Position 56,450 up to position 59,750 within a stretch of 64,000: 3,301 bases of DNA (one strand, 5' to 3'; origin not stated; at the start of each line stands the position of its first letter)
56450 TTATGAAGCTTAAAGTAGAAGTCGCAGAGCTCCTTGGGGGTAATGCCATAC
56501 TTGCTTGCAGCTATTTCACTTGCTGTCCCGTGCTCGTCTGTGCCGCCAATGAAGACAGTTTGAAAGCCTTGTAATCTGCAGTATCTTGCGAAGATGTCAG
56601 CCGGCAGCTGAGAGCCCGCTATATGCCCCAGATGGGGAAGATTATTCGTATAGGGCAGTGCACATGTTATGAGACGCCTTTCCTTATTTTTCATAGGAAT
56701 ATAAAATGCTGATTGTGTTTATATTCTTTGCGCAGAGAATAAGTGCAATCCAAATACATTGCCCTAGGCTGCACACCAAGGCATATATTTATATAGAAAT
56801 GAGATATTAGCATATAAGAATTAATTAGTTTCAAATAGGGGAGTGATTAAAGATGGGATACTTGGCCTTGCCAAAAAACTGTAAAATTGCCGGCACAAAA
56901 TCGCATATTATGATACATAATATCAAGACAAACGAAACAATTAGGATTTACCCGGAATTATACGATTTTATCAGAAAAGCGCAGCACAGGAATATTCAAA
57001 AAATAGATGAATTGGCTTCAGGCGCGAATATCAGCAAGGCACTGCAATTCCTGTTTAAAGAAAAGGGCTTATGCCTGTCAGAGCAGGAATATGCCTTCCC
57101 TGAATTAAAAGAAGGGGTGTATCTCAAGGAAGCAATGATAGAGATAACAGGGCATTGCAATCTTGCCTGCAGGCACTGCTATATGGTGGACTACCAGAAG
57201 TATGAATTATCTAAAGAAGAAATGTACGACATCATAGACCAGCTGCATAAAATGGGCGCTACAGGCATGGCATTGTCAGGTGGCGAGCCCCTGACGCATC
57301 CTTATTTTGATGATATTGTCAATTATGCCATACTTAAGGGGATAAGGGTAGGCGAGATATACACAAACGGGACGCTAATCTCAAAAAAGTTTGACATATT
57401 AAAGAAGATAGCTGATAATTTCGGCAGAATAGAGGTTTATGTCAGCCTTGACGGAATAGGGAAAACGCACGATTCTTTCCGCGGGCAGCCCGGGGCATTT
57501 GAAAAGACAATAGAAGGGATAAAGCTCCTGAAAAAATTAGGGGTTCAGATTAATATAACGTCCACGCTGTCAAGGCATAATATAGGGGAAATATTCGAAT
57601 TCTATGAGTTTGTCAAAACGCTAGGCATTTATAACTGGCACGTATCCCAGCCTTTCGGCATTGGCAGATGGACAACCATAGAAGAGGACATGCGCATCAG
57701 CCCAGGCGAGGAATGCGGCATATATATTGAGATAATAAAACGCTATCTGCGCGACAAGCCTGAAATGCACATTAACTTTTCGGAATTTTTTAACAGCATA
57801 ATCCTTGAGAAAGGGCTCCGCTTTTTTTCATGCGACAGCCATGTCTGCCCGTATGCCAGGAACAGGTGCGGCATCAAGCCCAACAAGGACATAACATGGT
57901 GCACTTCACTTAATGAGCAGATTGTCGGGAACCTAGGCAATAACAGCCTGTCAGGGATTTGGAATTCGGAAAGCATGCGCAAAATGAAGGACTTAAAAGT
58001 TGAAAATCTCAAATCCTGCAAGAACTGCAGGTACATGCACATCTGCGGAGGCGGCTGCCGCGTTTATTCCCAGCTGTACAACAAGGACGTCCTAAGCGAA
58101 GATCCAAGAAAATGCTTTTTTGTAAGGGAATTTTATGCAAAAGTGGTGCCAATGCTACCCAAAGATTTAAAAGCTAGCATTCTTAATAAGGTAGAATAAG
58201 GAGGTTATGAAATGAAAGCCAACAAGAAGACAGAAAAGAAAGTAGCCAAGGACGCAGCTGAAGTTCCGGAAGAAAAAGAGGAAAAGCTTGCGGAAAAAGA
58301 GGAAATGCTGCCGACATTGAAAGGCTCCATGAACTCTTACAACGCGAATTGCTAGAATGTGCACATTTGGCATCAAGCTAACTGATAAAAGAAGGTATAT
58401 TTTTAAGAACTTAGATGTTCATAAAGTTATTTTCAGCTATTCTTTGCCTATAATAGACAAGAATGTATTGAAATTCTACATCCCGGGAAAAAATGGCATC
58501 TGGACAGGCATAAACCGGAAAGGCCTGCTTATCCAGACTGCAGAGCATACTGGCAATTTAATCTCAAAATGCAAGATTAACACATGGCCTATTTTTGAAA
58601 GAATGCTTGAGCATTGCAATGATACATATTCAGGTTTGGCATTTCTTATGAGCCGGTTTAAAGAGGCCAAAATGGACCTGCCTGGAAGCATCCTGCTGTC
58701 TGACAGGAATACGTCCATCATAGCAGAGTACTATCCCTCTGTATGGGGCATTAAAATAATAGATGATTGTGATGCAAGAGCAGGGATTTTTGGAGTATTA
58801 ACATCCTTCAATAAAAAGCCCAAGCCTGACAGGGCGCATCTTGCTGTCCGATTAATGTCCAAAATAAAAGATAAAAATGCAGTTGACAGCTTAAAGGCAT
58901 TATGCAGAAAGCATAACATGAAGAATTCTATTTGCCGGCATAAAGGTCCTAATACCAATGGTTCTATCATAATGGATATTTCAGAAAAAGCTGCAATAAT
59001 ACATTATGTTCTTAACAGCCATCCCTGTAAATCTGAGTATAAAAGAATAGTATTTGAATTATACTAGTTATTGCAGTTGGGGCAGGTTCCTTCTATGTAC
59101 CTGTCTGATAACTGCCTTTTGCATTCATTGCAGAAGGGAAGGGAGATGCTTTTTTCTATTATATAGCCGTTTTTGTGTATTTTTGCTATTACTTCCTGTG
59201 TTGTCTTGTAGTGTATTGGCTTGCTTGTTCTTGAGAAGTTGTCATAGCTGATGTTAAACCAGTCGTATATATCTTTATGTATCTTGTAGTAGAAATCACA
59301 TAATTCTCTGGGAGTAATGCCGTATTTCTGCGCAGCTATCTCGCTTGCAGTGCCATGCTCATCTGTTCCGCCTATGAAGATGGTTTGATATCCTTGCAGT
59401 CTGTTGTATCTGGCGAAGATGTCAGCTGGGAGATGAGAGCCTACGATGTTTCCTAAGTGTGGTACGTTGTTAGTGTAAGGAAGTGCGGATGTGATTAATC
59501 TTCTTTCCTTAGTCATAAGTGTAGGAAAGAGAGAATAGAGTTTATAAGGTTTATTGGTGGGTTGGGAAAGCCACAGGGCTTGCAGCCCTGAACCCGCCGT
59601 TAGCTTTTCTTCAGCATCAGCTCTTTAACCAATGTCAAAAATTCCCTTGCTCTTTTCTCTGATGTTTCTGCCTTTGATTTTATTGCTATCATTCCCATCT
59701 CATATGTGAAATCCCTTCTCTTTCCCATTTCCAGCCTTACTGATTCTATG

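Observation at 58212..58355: Unannotated micro-ORF with leader/core organisation immediately after the rSAM gene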

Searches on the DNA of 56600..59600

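Call 53: search_rna_families(source=window, start=56600, end=59600, threshold=evalue, max_evalue=1)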
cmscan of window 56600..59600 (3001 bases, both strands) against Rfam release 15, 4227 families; matches with E-value up to 1: 0.
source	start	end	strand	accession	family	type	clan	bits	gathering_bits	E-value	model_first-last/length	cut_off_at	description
